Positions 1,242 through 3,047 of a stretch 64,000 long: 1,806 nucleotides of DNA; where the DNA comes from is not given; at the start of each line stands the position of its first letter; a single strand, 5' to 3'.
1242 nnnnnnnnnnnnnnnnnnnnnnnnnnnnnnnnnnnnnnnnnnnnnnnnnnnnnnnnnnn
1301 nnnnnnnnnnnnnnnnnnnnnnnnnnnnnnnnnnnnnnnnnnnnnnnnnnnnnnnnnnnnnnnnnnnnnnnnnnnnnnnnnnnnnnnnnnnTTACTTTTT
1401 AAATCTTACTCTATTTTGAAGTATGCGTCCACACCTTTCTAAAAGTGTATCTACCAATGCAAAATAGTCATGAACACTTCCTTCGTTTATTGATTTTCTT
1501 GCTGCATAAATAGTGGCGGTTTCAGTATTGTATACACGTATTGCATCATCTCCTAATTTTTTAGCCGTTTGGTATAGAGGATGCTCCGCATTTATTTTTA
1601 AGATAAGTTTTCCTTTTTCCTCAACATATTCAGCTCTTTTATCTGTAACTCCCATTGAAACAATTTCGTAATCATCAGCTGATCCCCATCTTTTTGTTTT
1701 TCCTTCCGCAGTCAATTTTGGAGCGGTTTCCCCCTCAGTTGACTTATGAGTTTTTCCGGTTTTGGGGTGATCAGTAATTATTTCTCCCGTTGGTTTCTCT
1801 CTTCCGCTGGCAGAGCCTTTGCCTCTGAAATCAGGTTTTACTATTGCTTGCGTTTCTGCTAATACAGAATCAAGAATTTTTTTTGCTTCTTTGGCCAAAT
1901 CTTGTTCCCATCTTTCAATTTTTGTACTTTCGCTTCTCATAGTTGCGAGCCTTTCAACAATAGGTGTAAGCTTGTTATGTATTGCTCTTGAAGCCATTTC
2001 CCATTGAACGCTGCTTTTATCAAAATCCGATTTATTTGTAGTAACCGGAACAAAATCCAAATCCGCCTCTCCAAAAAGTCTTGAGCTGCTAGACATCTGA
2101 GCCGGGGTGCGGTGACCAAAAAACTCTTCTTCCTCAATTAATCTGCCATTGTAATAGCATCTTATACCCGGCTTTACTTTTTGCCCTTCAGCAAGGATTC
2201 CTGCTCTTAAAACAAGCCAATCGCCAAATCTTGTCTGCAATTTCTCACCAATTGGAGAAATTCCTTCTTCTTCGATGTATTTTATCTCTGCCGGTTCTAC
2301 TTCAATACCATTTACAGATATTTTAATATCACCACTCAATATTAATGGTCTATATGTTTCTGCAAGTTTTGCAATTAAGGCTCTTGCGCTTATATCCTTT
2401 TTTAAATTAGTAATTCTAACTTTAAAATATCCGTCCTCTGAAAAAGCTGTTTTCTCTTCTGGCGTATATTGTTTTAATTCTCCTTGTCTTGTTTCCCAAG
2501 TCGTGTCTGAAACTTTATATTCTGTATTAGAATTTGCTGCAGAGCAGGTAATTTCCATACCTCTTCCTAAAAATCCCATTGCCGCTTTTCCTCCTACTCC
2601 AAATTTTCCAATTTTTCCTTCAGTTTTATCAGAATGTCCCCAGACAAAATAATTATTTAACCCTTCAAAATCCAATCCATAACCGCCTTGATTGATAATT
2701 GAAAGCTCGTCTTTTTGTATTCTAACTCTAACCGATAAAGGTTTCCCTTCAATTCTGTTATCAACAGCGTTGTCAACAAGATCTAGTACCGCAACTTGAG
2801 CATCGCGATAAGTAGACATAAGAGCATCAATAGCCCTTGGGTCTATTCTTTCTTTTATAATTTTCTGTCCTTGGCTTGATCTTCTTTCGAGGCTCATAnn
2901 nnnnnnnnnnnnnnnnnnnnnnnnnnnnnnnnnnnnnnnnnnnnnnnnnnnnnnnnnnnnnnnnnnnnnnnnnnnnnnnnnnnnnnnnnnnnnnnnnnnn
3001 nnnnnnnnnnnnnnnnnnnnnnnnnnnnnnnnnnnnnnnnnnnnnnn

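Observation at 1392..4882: Two-gene operon: MORC/HSP90-type GHKL ATPase plus a 617-aa domain-less partner between gdh and rseP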

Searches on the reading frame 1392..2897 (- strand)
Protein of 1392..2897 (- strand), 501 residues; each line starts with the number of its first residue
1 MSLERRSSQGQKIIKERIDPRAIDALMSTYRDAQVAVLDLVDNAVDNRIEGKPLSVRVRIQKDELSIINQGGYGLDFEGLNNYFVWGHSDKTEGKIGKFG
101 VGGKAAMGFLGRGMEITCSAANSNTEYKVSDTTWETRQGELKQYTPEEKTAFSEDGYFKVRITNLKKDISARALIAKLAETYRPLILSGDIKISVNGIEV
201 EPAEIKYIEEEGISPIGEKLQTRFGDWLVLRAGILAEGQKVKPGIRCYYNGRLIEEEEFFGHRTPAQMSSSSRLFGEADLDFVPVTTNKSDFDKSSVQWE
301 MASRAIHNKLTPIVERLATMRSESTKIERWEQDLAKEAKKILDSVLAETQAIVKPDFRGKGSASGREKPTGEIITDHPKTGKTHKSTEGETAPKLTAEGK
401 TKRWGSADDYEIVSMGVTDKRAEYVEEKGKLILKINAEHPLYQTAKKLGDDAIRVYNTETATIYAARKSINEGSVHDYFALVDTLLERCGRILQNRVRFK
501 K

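Call 3: search_protein_families(library=pfam, proteins=[window:1392-2897:-], max_evalue=1)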
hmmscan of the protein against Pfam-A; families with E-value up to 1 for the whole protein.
window:1392-2897:- (501 aa): 3 families
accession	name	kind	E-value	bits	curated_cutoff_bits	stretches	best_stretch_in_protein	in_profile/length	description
PF13589.12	HATPase_c_3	-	7.3e-09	36.2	25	1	34-148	4-123/137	Histidine kinase-, DNA gyrase B-, and HSP90-like ATPase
PF17942.8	Morc6_S5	-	0.11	13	26.2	1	242-303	71-129/139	Morc6 ribosomal protein S5 domain 2-like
PF02518.31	HATPase_c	-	0.19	12.6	26.4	1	33-102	6-76/111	Histidine kinase-, DNA gyrase B-, and HSP90-like ATPase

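Call 4: search_protein_families(library=padloc, proteins=[window:1392-2897:-], max_evalue=1)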
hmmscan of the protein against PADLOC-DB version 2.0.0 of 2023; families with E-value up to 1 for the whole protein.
window:1392-2897:- (501 aa): 0 families

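Call 5: search_protein_families(library=ncbifam, proteins=[window:1392-2897:-], max_evalue=1)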
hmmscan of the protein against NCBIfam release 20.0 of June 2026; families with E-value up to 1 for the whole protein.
window:1392-2897:- (501 aa): 1 family
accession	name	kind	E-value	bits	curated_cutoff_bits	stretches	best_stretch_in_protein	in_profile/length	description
NF047352.1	P_loop_sacsin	domain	3.2e-06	27.5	50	1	37-106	4-70/80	sacsin N-terminal ATP-binding-like domain-containing protein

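Call 10: find_homologous_proteins(query=window:1392-2897:-)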
Query window:1392-2897:- (501 aa): 102 proteins with E <= 0.001 among 8000 candidates.
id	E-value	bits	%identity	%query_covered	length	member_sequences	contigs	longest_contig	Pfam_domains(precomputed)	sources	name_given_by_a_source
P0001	0.0e+0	1104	100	99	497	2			PF13589.13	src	-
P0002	2.5e-210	717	66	99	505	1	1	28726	PF13589.13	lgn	-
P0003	9.2e-185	633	57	100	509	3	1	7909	PF13589.13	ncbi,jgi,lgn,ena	-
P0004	7.9e-169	581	54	99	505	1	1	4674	PF13589.13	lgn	-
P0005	6.7e-168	578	54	99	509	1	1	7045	PF13589.13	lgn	-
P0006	3.1e-167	575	54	99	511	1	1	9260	PF13589.13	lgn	-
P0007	4.2e-167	575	56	97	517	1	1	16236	PF13589.13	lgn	-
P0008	1.3e-165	570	54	98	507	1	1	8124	PF13589.13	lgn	-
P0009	8.8e-164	564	53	99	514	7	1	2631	PF13589.13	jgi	-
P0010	1.1e-161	557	51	99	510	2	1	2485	PF13589.13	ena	-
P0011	7.5e-160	551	52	99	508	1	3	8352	PF13589.13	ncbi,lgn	-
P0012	4.5e-159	548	52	98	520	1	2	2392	PF02518.32,PF13589.13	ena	-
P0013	3.4e-156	539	51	99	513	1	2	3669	-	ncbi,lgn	-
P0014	8.1e-156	538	49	98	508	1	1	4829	PF13589.13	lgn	-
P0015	1.8e-155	537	50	98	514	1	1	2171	PF13589.13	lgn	-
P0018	7.0e-155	535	52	98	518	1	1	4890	PF13589.13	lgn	-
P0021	7.3e-154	531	51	99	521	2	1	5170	PF13589.13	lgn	-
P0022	2.4e-153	530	51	97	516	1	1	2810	PF13589.13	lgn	-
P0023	2.5e-153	529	50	97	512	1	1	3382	PF13589.13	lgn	-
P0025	8.0e-153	528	51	98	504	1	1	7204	PF13589.13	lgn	-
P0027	1.9e-152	527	49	100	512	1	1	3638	PF13589.13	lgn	-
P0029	1.1e-151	524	50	99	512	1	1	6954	PF13589.13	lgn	-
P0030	3.5e-151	522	50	99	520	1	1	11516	PF13589.13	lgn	-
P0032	2.2e-150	520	49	98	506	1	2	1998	PF13589.13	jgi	-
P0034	2.0e-149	517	50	99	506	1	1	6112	PF13589.13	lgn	-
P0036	8.7e-149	515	49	99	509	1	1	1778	PF13589.13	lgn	-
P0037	9.5e-149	514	51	97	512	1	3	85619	-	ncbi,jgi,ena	-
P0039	4.6e-148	512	51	99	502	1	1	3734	PF13589.13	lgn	-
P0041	1.1e-146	508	48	98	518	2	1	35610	PF02518.32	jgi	jgi:hypothetical protein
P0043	1.7e-143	497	48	99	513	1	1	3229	PF02518.32,PF13589.13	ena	-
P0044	8.6e-140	485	46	98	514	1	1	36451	PF13589.13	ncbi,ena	-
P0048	1.4e-133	464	46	97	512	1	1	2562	PF02518.32,PF13589.13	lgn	-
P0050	5.0e-123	430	44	96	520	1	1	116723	PF13589.13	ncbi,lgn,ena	-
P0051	9.9e-121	422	43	98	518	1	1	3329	PF13589.13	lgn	-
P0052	1.7e-118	415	47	88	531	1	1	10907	PF13589.13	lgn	-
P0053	7.4e-118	413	47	89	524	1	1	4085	PF13589.13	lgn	-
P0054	1.5e-117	412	44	98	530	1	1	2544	PF13589.13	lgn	-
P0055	2.4e-114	401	44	96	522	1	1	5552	PF13589.13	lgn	-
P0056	2.3e-113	398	44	98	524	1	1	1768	PF13589.13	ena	-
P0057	2.1e-111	391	43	98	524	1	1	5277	PF13589.13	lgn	-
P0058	3.8e-111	390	42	97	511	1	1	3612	PF13589.13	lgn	-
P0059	5.4e-110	387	46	89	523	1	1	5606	PF13589.13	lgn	-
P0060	8.7e-108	379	46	90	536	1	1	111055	PF13589.13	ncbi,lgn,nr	ncbi:MAG: ATP-binding protein [Candidatus Daviesbacteria bacterium]|nr:ATP-binding protein [Candidat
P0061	3.0e-107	378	42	96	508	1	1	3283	PF13589.13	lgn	-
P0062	4.4e-106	374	43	98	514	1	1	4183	PF13589.13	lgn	-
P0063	1.7e-105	372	41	93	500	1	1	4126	PF13589.13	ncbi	-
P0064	5.2e-103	364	42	91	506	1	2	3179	PF13589.13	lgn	-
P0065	4.5e-96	341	38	96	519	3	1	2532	PF13589.13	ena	-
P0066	2.9e-93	331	38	97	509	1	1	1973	PF13589.13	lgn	-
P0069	4.6e-64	235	47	51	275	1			PF13589.13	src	-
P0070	1.7e-58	217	35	93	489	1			PF13589.13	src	-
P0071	6.6e-58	215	34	94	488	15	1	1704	PF13589.13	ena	-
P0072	1.7e-55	207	32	95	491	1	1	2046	PF13589.13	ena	-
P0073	8.9e-55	205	34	91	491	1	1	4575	PF13589.13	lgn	-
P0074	1.5e-54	204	31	95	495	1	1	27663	PF13589.13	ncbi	-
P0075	1.8e-54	204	33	90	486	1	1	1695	PF13589.13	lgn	-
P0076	9.7e-54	201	33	93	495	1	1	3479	PF13589.13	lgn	-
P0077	1.2e-53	201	32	94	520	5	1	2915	PF13589.13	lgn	-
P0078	1.6e-51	194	38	62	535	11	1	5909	PF13589.13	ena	-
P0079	2.1e-51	193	38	61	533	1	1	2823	PF13589.13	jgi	jgi:Histidine kinase-, DNA gyrase B-, and HSP90-like ATPase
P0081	5.2e-51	192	32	96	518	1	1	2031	PF13589.13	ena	-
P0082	3.6e-50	189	36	62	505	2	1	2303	PF13589.13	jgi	jgi:hypothetical protein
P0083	5.7e-50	189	30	96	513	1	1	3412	PF13589.13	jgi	-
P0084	7.6e-50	188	28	86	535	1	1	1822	PF13589.13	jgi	jgi:hypothetical protein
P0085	3.6e-49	186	32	95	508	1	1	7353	PF13589.13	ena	-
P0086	4.7e-49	186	30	94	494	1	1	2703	PF13589.13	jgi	jgi:Histidine kinase-, DNA gyrase B-, and HSP90-like ATPase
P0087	1.3e-48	184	35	67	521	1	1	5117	PF13589.13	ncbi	-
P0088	5.2e-48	182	36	61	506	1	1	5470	PF13589.13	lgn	-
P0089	9.2e-48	181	36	62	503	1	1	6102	PF13589.13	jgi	jgi:hypothetical protein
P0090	1.2e-47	181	31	96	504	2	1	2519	PF13589.13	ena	-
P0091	2.6e-47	180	30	87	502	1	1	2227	PF13589.13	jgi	jgi:hypothetical protein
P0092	7.5e-47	178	31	95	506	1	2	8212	PF13589.13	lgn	-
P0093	1.3e-46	178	35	62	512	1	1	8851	PF13589.13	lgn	-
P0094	2.4e-46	177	35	62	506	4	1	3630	PF13589.13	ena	-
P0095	3.4e-46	176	31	95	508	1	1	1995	PF13589.13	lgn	-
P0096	3.8e-46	176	35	62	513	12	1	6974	PF13589.13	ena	-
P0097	4.6e-46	176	35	62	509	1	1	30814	PF13589.13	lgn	-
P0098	3.0e-44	170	35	61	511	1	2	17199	PF13589.13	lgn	-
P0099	1.4e-42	164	34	61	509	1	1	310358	PF13589.13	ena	-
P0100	4.2e-39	153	37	55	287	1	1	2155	PF13589.13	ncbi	-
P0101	4.3e-26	110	38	35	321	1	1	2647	PF13589.13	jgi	-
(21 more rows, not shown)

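Call 13: find_encoding_contigs(protein=P0002, flank=8000, max_places=2)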
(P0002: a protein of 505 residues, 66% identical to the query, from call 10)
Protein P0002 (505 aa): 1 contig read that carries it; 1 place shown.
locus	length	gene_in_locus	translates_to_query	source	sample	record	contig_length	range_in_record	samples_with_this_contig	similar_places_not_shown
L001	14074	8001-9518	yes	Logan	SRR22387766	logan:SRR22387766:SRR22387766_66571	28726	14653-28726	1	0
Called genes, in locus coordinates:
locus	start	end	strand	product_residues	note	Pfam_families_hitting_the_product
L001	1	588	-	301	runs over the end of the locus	PF01368:DHH (faint)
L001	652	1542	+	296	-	PF01820:Dala_Dala_lig_N (weak), PF07478:Dala_Dala_lig_C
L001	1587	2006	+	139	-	-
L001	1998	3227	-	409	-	PF00587:tRNA-synt_2b, PF03129:HGTP_anticodon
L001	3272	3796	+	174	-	PF07823:CPDase, PF13563:2_5_RNA_ligase2 (weak)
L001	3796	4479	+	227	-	PF00702:Hydrolase, PF12710:HAD, PF13419:HAD_2, PF13242:Hydrolase_like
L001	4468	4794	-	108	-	PF01588:tRNA_bind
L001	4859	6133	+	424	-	PF02812:ELFV_dehydrog_N, PF00208:ELFV_dehydrog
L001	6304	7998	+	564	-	-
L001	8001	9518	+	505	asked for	PF13589:HATPase_c_3 (weak)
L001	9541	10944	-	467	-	-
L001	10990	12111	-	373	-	PF02163:Peptidase_M50, PF00595:PDZ (weak), PF04495:GRASP55_65 (weak), PF13180:PDZ_2, PF14685:PDZ_Tricorn (weak), PF17820:PDZ_6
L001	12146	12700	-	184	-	PF01765:RRF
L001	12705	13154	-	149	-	PF00889:EF_TS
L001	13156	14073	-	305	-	?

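Call 14: find_encoding_contigs(protein=P0037, flank=8000, max_places=2)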
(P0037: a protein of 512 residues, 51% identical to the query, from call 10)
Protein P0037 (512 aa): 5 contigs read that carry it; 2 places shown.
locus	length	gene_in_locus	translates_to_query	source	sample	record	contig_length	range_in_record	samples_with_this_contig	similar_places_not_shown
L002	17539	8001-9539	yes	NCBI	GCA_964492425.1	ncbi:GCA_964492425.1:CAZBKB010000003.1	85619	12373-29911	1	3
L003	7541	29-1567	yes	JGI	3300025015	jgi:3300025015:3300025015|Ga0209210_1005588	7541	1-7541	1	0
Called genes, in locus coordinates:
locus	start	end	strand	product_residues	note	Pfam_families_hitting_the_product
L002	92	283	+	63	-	PF00584:SecE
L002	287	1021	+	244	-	PF02357:NusG, PF00467:KOW (faint)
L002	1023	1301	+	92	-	-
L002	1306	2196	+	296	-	PF13354:Beta-lactamase2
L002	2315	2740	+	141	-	PF03946:Ribosomal_L11_N, PF00298:Ribosomal_L11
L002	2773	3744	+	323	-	PF00687:Ribosomal_L1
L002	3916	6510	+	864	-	-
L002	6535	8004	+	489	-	PF00486:Trans_reg_C (faint)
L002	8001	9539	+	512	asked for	-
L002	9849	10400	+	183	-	PF00466:Ribosomal_L10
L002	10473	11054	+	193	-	PF16320:Ribosomal_L12_N, PF00542:Ribosomal_L12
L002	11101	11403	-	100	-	PF13620:CarboxypepD_reg, PF13715:CarbopepD_reg_2 (weak)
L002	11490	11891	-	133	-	PF13473:Cupredoxin_1, PF00127:Copper-bind (weak)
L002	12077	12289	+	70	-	PF12728:HTH_17, PF13411:MerR_1, PF00376:MerR (weak)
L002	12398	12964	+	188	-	PF20803:PaaX_M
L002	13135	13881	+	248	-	PF00459:Inositol_P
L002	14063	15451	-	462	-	PF02878:PGM_PMM_I, PF02879:PGM_PMM_II, PF02880:PGM_PMM_III, PF00408:PGM_PMM_IV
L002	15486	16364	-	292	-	PF16268:DUF4921 (faint), PF01087:GalP_UDP_transf (weak)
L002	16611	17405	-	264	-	PF03808:Glyco_tran_WecG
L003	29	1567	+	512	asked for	-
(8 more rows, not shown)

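Call 15: find_encoding_contigs(protein=P0060, flank=8000, max_places=2)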
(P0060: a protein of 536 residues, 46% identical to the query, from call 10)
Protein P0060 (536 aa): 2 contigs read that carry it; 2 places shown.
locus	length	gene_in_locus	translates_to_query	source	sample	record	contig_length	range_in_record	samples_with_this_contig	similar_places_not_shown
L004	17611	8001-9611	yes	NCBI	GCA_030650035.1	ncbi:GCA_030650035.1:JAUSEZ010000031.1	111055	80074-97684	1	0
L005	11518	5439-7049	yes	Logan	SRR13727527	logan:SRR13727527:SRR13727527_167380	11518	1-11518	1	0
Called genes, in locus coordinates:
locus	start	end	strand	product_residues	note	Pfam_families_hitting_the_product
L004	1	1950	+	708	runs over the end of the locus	PF17191:RecG_wedge, PF01336:tRNA_anti-codon, PF00270:DEAD, PF04851:ResIII, PF00271:Helicase_C, PF22590:Cas3-like_C_2 (weak), PF19833:RecG_dom3_C (weak)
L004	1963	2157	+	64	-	PF01783:Ribosomal_L32p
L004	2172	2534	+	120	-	PF01029:NusB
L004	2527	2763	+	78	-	-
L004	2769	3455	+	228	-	PF14622:Ribonucleas_3_3, PF00636:Ribonuclease_3, PF22892:DSRM_MRPL44 (weak), PF00035:dsrm, PF14709:DND1_DSRM (weak)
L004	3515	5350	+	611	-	-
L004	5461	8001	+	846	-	-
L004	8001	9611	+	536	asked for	PF13589:HATPase_c_3 (weak)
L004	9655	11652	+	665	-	-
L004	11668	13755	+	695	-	-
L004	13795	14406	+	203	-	-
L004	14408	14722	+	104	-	PF13083:KH_KhpA-B, PF07650:KH_2 (weak), PF00013:KH_1 (weak)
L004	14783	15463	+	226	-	PF01746:tRNA_m1G_MT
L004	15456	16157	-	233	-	-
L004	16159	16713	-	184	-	-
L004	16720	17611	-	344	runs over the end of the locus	PF11104:PilM_2, PF06723:MreB_Mbl (faint), PF14450:FtsA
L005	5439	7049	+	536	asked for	PF13589:HATPase_c_3 (weak)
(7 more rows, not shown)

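Call 18: find_related_loci(query=A1, collection=genome_contigs, flank=8000)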
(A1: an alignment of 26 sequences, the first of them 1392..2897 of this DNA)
Query A1 (501 aa) in genome_contigs; peptide patterns used: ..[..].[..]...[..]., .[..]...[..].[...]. (x = any residue, [..] = any of these).
422 stretches matched a pattern; 129 encode a relative of the query (tblastn E <= 1e-3); the best 80 are kept; 80 distinct loci.
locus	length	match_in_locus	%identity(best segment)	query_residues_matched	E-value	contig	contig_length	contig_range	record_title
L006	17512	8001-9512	53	1-498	1e-172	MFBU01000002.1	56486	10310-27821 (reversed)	MAG: Candidatus Curtissbacteria bacterium RIFCSPLOWO2_02_41_11 rifcsplowo2_02_sub10_scaffold_11, whole genome shotgun se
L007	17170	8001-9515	52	1-497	7e-161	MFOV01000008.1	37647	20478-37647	MAG: Candidatus Levybacteria bacterium RIFCSPLOWO2_01_FULL_39_10 rifcsplowo2_01_scaffold_1947, whole genome shotgun sequ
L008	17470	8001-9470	51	13-497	7e-155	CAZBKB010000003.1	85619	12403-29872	MAG TPA_asm: uncultured Gammaproteobacteria bacterium isolate SRP050083_co1_19 genome assembly, contig: NODE_48_length_8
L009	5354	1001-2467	50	14-497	6e-157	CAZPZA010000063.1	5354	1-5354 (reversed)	MAG TPA_asm: uncultured Gammaproteobacteria bacterium isolate binchicken_co21_463 genome assembly, contig: NODE_19813_le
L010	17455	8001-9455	44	14-495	2e-127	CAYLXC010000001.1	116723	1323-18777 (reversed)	MAG TPA_asm: uncultured Gammaproteobacteria bacterium isolate SRP178908_co2_35 genome assembly, contig: NODE_14_length_1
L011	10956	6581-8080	37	14-496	3e-90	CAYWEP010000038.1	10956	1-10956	MAG TPA_asm: uncultured Gammaproteobacteria bacterium isolate SRP269290_co3_1003 genome assembly, contig: NODE_7472_leng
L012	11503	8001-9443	33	14-496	2e-73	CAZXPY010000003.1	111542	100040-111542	MAG TPA_asm: uncultured Gammaproteobacteria bacterium isolate binchicken_co134_1330 genome assembly, contig: NODE_419_le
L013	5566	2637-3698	38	5-339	4e-69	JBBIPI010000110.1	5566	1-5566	MAG: Clostridiales bacterium isolate MTF170219_bin_3 NODE_2005_length_5566_cov_2.67641, whole genome shotgun sequence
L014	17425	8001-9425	32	14-490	1e-66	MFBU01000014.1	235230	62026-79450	MAG: Candidatus Curtissbacteria bacterium RIFCSPLOWO2_02_41_11 rifcsplowo2_02_sub10_scaffold_3, whole genome shotgun seq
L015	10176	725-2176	33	12-486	2e-64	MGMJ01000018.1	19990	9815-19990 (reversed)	MAG: Chloroflexi bacterium GWC2_73_18 gwc2_scaffold_12856, whole genome shotgun sequence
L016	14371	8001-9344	34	14-478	3e-63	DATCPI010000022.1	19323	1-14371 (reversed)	MAG TPA_asm: Candidatus Dormiibacterota bacterium isolate SMAG_U7223 k141_105842, whole genome shotgun sequence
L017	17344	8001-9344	34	14-478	9e-63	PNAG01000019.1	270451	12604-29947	MAG: Candidatus Dormiibacterota bacterium isolate palsa_840 73.20110800_P1D.25_contig_1486, whole genome shotgun sequenc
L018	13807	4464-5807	35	14-478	1e-62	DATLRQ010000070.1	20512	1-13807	MAG TPA_asm: Candidatus Micrarchaeaceae archaeon isolate SMAG_U13908 k141_938523, whole genome shotgun sequence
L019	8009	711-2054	34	14-478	1e-62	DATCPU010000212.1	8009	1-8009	MAG TPA_asm: Candidatus Dormiibacterota bacterium isolate SMAG_U7235 k141_64034, whole genome shotgun sequence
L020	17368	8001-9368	34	14-486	4e-62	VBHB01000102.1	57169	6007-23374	MAG: Chloroflexi bacterium isolate CF_93 14_0927_12_20cm_scaffold_823, whole genome shotgun sequence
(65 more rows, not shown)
